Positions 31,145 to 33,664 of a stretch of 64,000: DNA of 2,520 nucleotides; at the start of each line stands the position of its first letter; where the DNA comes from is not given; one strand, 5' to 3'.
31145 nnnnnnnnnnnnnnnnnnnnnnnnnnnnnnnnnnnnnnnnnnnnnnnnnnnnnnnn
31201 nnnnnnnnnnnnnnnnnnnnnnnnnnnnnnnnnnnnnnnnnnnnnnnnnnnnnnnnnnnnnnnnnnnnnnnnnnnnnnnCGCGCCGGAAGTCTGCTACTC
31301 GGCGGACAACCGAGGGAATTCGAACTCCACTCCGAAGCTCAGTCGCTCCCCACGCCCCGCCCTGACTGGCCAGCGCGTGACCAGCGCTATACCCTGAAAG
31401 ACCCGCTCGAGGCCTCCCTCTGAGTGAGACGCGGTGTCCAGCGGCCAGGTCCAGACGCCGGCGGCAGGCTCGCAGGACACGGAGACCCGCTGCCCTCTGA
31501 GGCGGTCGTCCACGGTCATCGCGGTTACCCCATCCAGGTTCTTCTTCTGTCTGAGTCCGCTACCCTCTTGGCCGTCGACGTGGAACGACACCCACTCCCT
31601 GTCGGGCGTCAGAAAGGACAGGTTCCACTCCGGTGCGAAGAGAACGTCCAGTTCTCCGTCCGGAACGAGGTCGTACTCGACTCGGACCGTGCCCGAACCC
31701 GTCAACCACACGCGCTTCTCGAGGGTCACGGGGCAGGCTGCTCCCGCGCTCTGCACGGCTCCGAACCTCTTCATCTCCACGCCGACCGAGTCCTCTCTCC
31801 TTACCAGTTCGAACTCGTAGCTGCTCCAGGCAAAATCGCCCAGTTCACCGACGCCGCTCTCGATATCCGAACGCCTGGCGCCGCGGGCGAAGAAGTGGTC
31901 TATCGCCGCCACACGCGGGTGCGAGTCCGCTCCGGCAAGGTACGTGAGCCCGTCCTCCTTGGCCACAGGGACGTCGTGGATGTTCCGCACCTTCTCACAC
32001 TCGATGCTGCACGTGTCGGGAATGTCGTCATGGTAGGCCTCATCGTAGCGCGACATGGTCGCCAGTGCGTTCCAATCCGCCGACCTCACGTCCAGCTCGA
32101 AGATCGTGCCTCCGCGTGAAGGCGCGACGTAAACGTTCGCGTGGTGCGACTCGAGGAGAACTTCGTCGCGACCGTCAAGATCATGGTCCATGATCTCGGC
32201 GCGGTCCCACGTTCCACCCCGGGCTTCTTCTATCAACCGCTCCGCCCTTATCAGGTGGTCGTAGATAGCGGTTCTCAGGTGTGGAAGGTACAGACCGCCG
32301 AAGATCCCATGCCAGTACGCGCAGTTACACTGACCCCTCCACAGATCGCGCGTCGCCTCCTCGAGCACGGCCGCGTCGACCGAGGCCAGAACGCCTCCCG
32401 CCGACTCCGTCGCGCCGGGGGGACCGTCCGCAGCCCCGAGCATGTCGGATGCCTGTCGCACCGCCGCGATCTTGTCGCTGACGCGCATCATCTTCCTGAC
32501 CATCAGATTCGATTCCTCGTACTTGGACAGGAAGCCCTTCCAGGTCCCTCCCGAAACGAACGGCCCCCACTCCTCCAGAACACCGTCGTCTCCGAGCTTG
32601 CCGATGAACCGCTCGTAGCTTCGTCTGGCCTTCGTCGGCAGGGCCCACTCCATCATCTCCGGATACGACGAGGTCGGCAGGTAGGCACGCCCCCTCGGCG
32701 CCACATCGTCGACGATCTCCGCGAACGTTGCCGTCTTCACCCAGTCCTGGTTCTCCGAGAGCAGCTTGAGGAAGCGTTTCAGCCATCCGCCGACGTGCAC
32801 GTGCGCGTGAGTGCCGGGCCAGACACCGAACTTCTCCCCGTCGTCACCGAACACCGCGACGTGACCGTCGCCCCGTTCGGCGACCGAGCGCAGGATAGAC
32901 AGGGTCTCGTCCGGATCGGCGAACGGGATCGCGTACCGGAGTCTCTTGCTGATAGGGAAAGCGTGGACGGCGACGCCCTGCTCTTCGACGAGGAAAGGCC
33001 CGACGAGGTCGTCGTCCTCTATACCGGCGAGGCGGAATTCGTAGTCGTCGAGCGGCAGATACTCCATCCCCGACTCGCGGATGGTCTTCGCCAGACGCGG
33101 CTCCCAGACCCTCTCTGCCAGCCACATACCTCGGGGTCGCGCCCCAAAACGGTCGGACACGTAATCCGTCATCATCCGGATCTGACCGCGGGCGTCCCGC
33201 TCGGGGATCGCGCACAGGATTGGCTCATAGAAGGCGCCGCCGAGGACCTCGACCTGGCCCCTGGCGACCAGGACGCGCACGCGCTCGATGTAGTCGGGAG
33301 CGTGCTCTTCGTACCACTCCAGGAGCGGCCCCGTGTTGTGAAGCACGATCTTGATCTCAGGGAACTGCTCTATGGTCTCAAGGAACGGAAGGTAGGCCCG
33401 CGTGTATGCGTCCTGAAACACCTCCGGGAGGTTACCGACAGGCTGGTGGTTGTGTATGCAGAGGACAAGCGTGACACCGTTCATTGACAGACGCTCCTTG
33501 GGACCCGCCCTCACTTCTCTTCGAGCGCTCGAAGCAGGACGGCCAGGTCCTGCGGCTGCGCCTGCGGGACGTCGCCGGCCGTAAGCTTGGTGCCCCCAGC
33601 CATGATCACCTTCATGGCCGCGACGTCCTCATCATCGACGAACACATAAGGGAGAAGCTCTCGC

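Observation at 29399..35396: Complete mannose-family PTS embedded in the rpoN-hpf-hprK regulatory cluster, with a GH57 glucanotransferase inserted between IIB and IIC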

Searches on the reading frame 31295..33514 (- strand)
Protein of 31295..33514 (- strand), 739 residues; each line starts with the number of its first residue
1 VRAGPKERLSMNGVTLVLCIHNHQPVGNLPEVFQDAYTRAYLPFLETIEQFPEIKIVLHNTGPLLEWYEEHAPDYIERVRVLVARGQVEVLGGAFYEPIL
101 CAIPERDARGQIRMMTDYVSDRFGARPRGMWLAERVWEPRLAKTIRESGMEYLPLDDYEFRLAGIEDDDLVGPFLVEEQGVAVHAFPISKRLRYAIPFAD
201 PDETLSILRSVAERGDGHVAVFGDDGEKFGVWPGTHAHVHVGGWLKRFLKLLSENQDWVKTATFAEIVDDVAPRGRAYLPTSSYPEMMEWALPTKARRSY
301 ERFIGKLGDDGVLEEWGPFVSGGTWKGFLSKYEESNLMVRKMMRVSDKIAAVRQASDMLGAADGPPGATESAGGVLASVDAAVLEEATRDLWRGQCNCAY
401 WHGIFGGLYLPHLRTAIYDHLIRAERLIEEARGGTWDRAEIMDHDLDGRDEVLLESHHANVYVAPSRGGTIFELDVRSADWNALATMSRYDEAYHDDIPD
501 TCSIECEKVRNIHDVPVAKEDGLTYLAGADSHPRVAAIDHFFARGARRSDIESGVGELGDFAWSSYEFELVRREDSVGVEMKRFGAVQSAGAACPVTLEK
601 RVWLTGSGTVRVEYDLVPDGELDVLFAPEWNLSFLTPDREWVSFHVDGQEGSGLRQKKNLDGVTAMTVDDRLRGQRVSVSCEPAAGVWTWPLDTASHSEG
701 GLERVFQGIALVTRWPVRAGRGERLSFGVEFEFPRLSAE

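Call 4: search_protein_families(library=pfam, proteins=[window:31295-33514:-])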
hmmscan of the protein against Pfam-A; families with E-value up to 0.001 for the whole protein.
window:31295-33514:- (739 aa): 4 families
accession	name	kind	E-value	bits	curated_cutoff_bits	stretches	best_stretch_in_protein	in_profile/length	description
PF09095.17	AmyA-gluTrfs_C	-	1.8e-55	189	22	1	443-723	1-278/284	Alpha-amylase/4-alpha-glucanotransferase, C-terminal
PF03065.20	Glyco_hydro_57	-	5.3e-49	167.5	21.2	1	18-280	2-291/291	Glycosyl hydrolase family 57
PF09094.16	AmyA-A_glucT_m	-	3.8e-29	101.4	27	2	384-428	36-80/80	Alpha-amylase/4-alpha-glucanotransferase, middle domain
PF01074.27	Glyco_hydro_38N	-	1.6e-06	28.2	25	1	39-133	27-120/270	Glycosyl hydrolases family 38 N-terminal domain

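Call 5: search_protein_families(library=ncbifam, proteins=[window:31295-33514:-])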
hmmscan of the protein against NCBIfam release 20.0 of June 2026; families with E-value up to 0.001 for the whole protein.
window:31295-33514:- (739 aa): 0 families

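Call 6: find_homologous_proteins(query=window:31295-33514:-, max_evalue=1e-20)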
Query window:31295-33514:- (739 aa): 7996 proteins with E <= 1e-20 among 8000 candidates; the best 120 are listed.
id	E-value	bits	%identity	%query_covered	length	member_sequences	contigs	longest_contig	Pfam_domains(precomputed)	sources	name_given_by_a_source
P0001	0.0e+0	1702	100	99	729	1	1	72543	PF09094.17,PF03065.21,PF01074.29,PF09095.18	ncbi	ncbi:MAG: alpha-amylase/4-alpha-glucanotransferase domain-containing protein [Candidatus Eisenbacter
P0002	0.0e+0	1322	76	100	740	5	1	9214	PF09094.17,PF03065.21,PF01074.29,PF09095.18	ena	-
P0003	0.0e+0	1309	77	99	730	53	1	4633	PF09094.17,PF03065.21,PF01074.29,PF09095.18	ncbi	-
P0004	0.0e+0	1297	76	99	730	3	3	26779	PF09094.17,PF03065.21,PF01074.29,PF09095.18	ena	-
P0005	0.0e+0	1269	75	99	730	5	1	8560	PF09094.17,PF03065.21,PF01074.29,PF09095.18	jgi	-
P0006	0.0e+0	1257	75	98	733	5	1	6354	PF09094.17,PF03065.21,PF01074.29,PF09095.18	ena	-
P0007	0.0e+0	1221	87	82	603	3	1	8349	PF09094.17,PF03065.21,PF09095.18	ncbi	ncbi:MAG: alpha-amylase/4-alpha-glucanotransferase domain-containing protein, partial [Candidatus Ei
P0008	0.0e+0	1101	66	95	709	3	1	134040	PF09094.17,PF03065.21,PF01074.29,PF09095.18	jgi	-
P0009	0.0e+0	1051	63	97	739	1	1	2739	PF09094.17,PF03065.21,PF01074.29,PF09095.18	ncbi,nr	ncbi:MAG: DUF1926 domain-containing protein [Candidatus Eisenbacteria bacterium]|nr:DUF1926 domain-c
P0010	1.4e-287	974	59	97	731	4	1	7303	PF09094.17,PF03065.21,PF01074.29,PF09095.18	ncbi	-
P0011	1.7e-287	974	58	99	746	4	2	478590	PF09094.17,PF03065.21,PF01074.29,PF09095.18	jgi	jgi:alpha-amylase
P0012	4.7e-286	969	58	98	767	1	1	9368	PF09094.17,PF03065.21,PF09095.18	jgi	jgi:alpha-amylase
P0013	4.9e-284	963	60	97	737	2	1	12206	PF09094.17,PF03065.21,PF01074.29,PF09095.18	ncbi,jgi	-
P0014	4.9e-284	963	60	97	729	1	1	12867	PF09094.17,PF03065.21,PF01074.29,PF09095.18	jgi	jgi:alpha-amylase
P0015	3.0e-281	954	57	98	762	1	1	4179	PF09094.17,PF03065.21,PF01074.29,PF09095.18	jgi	jgi:4-alpha-glucanotransferase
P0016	8.0e-280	949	58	99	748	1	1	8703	PF09094.17,PF03065.21,PF09095.18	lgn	-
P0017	2.1e-279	947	57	98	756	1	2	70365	PF09094.17,PF03065.21,PF01074.29,PF09095.18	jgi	jgi:hypothetical protein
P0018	1.3e-277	942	59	95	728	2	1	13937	PF09094.17,PF03065.21,PF01074.29,PF09095.18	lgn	-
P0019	1.4e-276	938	56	98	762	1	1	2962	PF09094.17,PF03065.21,PF01074.29,PF09095.18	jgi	jgi:hypothetical protein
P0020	8.0e-276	936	59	96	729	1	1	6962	PF09094.17,PF03065.21,PF01074.29,PF09095.18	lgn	-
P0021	3.7e-274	930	58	97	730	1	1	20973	PF09094.17,PF03065.21,PF01074.29,PF09095.18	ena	-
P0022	6.4e-274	929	59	96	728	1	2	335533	PF09094.17,PF03065.21,PF01074.29,PF09095.18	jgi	jgi:hypothetical protein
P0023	2.8e-273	927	59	96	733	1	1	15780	PF09094.17,PF03065.21,PF01074.29,PF09095.18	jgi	-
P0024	1.1e-272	925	58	98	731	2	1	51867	PF09094.17,PF03065.21,PF01074.29,PF09095.18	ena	-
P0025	3.0e-272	924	58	96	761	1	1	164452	PF09094.17,PF03065.21,PF01074.29,PF09095.18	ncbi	ncbi:MAG: alpha-amylase/4-alpha-glucanotransferase domain-containing protein [Candidatus Eisenbacter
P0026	3.2e-271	920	59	95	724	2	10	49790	PF09094.17,PF03065.21,PF09095.18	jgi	jgi:alpha-amylase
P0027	1.5e-270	918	58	95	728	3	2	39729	PF09094.17,PF03065.21,PF01074.29,PF09095.18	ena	-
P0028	4.8e-270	916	59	96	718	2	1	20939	PF09094.17,PF03065.21,PF01074.29,PF09095.18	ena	-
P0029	1.5e-269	915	59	97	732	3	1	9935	PF09094.17,PF03065.21,PF01074.29,PF09095.18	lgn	-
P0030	2.7e-265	901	57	97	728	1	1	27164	PF09094.17,PF03065.21,PF01074.29,PF09095.18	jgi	jgi:alpha-amylase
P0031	1.5e-264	898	57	96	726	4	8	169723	PF09094.17,PF03065.21,PF01074.29,PF09095.18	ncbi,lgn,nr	ncbi:MAG: DUF1926 domain-containing protein [Candidatus Eisenbacteria bacterium]|nr:DUF1926 domain-c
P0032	6.0e-263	893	57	95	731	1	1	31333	PF09094.17,PF03065.21,PF01074.29,PF09095.18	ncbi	-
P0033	2.6e-262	891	56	97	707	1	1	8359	PF09094.17,PF03065.21,PF01074.29,PF09095.18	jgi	jgi:4-alpha-glucanotransferase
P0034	1.1e-261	889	55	97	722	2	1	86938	PF09094.17,PF03065.21,PF01074.29,PF09095.18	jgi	-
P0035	9.0e-258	876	54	97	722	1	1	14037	PF09094.17,PF03065.21,PF01074.29,PF09095.18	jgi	jgi:alpha-amylase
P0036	4.1e-257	874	56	98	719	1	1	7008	PF09094.17,PF03065.21,PF01074.29,PF09095.18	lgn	-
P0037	5.2e-257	873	55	98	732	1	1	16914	PF09094.17,PF03065.21,PF01074.29,PF09095.18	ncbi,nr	ncbi:MAG: DUF1926 domain-containing protein [Candidatus Eisenbacteria bacterium]|nr:DUF1926 domain-c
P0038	3.1e-253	861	54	99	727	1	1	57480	PF09094.17,PF03065.21,PF01074.29,PF09095.18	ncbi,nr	ncbi:MAG: DUF1926 domain-containing protein [Candidatus Eisenbacteria bacterium]|nr:DUF1926 domain-c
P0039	3.7e-252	857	54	96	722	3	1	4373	PF09094.17,PF03065.21,PF01074.29,PF09095.18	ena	-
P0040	8.0e-252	856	53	98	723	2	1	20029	PF09094.17,PF03065.21,PF01074.29,PF09095.18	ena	-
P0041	1.4e-251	855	54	99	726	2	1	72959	PF09094.17,PF03065.21,PF01074.29,PF09095.18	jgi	jgi:alpha-amylase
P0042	7.3e-251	853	56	94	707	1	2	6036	PF09094.17,PF03065.21,PF01074.29,PF09095.18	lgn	-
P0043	1.7e-250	852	55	98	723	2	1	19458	PF09094.17,PF03065.21,PF01074.29,PF09095.18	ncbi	-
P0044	3.0e-250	851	54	98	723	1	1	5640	PF09094.17,PF03065.21,PF01074.29,PF09095.18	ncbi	-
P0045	5.9e-249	847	55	96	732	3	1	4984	PF09094.17,PF03065.21,PF01074.29,PF09095.18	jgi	-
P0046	8.5e-249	846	54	99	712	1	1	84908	PF09094.17,PF03065.21,PF01074.29,PF09095.18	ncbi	-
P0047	1.2e-248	846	52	98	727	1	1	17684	PF09094.17,PF03065.21,PF01074.29,PF09095.18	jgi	jgi:hypothetical protein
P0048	4.0e-248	844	55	96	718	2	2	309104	PF09094.17,PF03065.21,PF01074.29,PF09095.18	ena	-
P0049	5.6e-248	844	54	97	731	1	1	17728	PF09094.17,PF03065.21,PF01074.29,PF09095.18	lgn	-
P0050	2.1e-244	832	53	99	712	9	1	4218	PF09094.17,PF03065.21,PF01074.29,PF09095.18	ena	-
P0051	2.0e-234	799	52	95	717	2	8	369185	PF09094.17,PF03065.21,PF01074.29,PF09095.18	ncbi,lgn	-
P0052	5.6e-229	781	52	95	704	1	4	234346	PF09094.17,PF03065.21,PF01074.29,PF09095.18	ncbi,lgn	-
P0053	6.3e-229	781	51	95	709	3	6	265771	PF09094.17,PF03065.21,PF01074.29,PF09095.18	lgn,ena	-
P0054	1.0e-228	780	51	99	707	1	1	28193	PF09094.17,PF03065.21,PF01074.29,PF09095.18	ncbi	-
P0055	1.5e-228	779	51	96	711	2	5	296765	PF09094.17,PF03065.21,PF01074.29,PF09095.18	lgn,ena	-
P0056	5.0e-226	771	50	98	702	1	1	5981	PF09094.17,PF03065.21,PF01074.29,PF09095.18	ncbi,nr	ncbi:DUF1926 domain-containing protein [bacterium]|nr:DUF1926 domain-containing protein [bacterium]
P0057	1.8e-215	736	55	84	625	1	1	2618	PF09094.17,PF03065.21,PF09095.18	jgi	jgi:alpha-amylase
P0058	3.6e-211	722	50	98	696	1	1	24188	PF09094.17,PF03065.21,PF01074.29,PF09095.18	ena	-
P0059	1.0e-203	697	65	61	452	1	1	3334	PF09094.17,PF03065.21,PF01074.29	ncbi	-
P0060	2.3e-187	643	70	58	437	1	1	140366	PF09094.17,PF03065.21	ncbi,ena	-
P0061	1.0e-179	618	39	98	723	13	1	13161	PF09094.17,PF03065.21,PF01074.29,PF09095.18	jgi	-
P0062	8.2e-179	615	41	96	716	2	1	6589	PF09094.17,PF03065.21,PF01074.29,PF09095.18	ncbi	-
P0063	4.4e-178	612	42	98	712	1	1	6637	PF09094.17,PF03065.21,PF09095.18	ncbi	-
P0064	7.8e-178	612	42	98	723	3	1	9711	PF09094.17,PF03065.21,PF09095.18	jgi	jgi:alpha-amylase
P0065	1.1e-177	611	42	98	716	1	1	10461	PF09094.17,PF03065.21,PF09095.18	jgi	jgi:alpha-amylase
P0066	3.0e-177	610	42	98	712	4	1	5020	PF09094.17,PF03065.21,PF09095.18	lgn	-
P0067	9.0e-177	608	42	97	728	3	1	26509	PF09094.17,PF03065.21,PF01074.29,PF09095.18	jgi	-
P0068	1.1e-176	608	42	96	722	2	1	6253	PF09094.17,PF03065.21,PF01074.29,PF09095.18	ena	-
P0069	1.2e-176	608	42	96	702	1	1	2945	PF09094.17,PF03065.21,PF01074.29,PF09095.18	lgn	-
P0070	4.0e-176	606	42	96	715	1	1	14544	PF09094.17,PF03065.21,PF09095.18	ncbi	-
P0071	8.3e-176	605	41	98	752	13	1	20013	PF09094.17,PF03065.21,PF01074.29,PF09095.18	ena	-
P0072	1.1e-175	604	40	98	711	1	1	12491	PF09094.17,PF03065.21,PF01074.29,PF09095.18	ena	-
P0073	1.3e-175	604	41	98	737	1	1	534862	PF09094.17,PF03065.21,PF01074.29,PF09095.18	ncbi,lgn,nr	ncbi:MAG: DUF1926 domain-containing protein [Candidatus Eisenbacteria bacterium]|nr:DUF1926 domain-c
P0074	1.5e-175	604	43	97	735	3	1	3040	PF09094.17,PF03065.21,PF09095.18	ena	-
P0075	7.4e-175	602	43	98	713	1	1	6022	PF09094.17,PF03065.21,PF01074.29,PF09095.18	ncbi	-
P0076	8.5e-175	602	43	98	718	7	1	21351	PF09094.17,PF03065.21,PF01074.29,PF09095.18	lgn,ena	-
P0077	8.8e-175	602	42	98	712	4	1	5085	PF09094.17,PF03065.21,PF09095.18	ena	-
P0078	9.8e-175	601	40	97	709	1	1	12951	PF09094.17,PF03065.21,PF01074.29,PF09095.18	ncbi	-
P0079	1.6e-174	601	42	96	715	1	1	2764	PF09094.17,PF03065.21,PF09095.18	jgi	-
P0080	3.6e-174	599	42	96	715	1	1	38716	PF09094.17,PF03065.21,PF01074.29,PF09095.18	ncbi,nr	ncbi:MAG: DUF1926 domain-containing protein [Verrucomicrobia bacterium]|nr:DUF1926 domain-containing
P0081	4.4e-174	599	42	98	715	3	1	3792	PF09094.17,PF03065.21,PF09095.18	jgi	-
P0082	6.1e-174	599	40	98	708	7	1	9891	PF09094.17,PF03065.21,PF01074.29,PF09095.18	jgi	-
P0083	8.2e-174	598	42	98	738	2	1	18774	PF09094.17,PF03065.21,PF01074.29,PF09095.18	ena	-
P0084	1.4e-173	598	42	97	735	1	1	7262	PF09094.17,PF03065.21,PF01074.29,PF09095.18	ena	-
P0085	2.4e-173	597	41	98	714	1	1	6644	PF09094.17,PF03065.21,PF01074.29,PF09095.18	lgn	-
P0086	2.6e-173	597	42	97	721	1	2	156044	PF09094.17,PF03065.21,PF01074.29,PF09095.18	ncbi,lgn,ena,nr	ncbi:MAG: DUF1926 domain-containing protein [Candidatus Eisenbacteria sp.]|nr:DUF1926 domain-contain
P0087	4.2e-173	596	43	99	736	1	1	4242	PF09094.17,PF03065.21,PF01074.29,PF09095.18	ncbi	-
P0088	6.7e-173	595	42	96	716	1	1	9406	PF09094.17,PF03065.21,PF01074.29,PF09095.18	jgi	-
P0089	1.2e-172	594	42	98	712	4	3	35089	PF09094.17,PF03065.21,PF01074.29,PF09095.18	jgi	jgi:hypothetical protein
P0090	1.4e-172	594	43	98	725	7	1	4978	PF09094.17,PF03065.21,PF09095.18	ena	-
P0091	1.5e-172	594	40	95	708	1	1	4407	PF09094.17,PF03065.21,PF01074.29,PF09095.18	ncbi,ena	-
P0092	1.9e-172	594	40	95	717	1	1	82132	PF09094.17,PF03065.21,PF01074.29,PF09095.18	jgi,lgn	jgi:alpha-amylase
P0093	2.4e-172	593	40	98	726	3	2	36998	PF09094.17,PF03065.21,PF01074.29,PF09095.18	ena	-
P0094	3.7e-172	593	43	98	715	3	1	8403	PF09094.17,PF03065.21,PF09095.18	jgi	-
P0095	4.1e-172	593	43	98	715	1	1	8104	PF09094.17,PF03065.21,PF09095.18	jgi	jgi:alpha-amylase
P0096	4.4e-172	593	40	95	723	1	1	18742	PF09094.17,PF03065.21,PF01074.29,PF09095.18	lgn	-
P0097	5.2e-172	592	41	98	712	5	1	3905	PF09094.17,PF03065.21,PF09095.18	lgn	-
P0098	5.6e-172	592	40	98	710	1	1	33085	PF09094.17,PF03065.21,PF01074.29,PF09095.18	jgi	jgi:alpha-amylase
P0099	6.5e-172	592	44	97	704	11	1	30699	PF09094.17,PF03065.21,PF01074.29,PF09095.18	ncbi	-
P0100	6.9e-172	592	42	98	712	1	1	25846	PF09094.17,PF03065.21,PF09095.18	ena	-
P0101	6.9e-172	592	41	96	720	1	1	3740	PF09094.17,PF03065.21,PF01074.29,PF09095.18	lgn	-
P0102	7.4e-172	592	41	97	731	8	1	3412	PF09094.17,PF03065.21,PF01074.29,PF09095.18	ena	-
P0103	8.9e-172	592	42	98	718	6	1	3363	PF09094.17,PF03065.21,PF01074.29,PF09095.18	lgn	-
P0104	1.7e-171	591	40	95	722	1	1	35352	PF09094.17,PF03065.21,PF01074.29,PF09095.18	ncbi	-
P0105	3.3e-171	590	41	97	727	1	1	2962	PF09094.17,PF03065.21,PF01074.29,PF09095.18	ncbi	-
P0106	4.5e-171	589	41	95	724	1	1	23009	PF09094.17,PF03065.21,PF01074.29,PF09095.18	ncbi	-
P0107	7.6e-171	588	41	98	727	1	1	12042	PF09094.17,PF03065.21,PF01074.29,PF09095.18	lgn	-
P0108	8.5e-171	588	43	98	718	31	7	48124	PF09094.17,PF03065.21,PF01074.29,PF09095.18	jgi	-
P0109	8.6e-171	588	41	97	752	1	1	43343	PF09094.17,PF03065.21,PF01074.29,PF09095.18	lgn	-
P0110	9.7e-171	588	40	98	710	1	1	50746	PF09094.17,PF03065.21,PF01074.29,PF09095.18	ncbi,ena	-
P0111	1.1e-170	588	42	98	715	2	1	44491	PF09094.17,PF03065.21,PF09095.18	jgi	-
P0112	1.1e-170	588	41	98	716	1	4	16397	PF09094.17,PF03065.21,PF01074.29,PF09095.18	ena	-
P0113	1.1e-170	588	41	97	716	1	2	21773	PF09094.17,PF03065.21,PF09095.18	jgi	jgi:hypothetical protein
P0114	1.4e-170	588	41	99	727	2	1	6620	PF09094.17,PF03065.21,PF01074.29,PF09095.18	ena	-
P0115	1.4e-170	588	43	95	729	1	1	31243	PF09094.17,PF03065.21,PF01074.29,PF09095.18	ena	-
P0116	1.6e-170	587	39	98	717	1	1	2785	PF09094.17,PF03065.21,PF01074.29,PF09095.18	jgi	jgi:alpha-amylase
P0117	1.8e-170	587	42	98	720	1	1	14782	PF09094.17,PF03065.21,PF01074.29,PF09095.18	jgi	jgi:alpha-amylase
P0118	1.8e-170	587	40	97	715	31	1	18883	PF09094.17,PF03065.21,PF01074.29,PF09095.18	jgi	-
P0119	2.5e-170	587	42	95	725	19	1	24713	PF09094.17,PF03065.21,PF01074.29,PF09095.18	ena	-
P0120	2.8e-170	587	42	96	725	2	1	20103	PF09094.17,PF03065.21,PF01074.29,PF09095.18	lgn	-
